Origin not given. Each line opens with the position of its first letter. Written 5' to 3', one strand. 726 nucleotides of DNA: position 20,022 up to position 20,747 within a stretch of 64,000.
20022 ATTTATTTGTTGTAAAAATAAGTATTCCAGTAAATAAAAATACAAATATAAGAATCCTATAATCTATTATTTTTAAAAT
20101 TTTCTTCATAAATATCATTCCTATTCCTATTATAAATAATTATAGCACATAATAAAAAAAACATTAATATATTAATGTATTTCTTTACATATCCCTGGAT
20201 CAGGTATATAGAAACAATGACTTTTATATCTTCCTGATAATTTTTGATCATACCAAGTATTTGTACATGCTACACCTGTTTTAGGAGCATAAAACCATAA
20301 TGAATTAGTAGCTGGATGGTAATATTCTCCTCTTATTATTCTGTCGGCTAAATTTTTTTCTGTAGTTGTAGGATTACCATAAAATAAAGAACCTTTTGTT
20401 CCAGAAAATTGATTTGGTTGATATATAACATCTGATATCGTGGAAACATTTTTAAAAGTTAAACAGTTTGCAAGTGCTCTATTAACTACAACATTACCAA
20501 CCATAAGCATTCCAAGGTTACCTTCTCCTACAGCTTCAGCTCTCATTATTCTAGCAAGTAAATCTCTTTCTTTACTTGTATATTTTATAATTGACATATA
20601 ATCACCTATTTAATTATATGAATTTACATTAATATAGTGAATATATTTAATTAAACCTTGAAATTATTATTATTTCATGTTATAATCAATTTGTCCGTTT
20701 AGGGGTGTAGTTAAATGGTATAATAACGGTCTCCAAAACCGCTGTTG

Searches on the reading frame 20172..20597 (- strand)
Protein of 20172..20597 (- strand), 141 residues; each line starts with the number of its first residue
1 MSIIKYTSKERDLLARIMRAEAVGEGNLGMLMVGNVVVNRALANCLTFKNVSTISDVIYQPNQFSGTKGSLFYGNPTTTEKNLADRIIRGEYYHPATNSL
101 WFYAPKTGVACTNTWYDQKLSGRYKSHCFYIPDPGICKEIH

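Call 80: search_protein_families(library=pfam, proteins=[window:20172-20597:-], max_evalue=0.001)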
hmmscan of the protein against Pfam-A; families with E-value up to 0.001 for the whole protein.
window:20172-20597:- (141 aa): 1 family
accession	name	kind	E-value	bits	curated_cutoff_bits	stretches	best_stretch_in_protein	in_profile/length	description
PF07486.17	Hydrolase_2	-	2.8e-20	73.2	27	1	24-130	1-100/100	Cell Wall Hydrolase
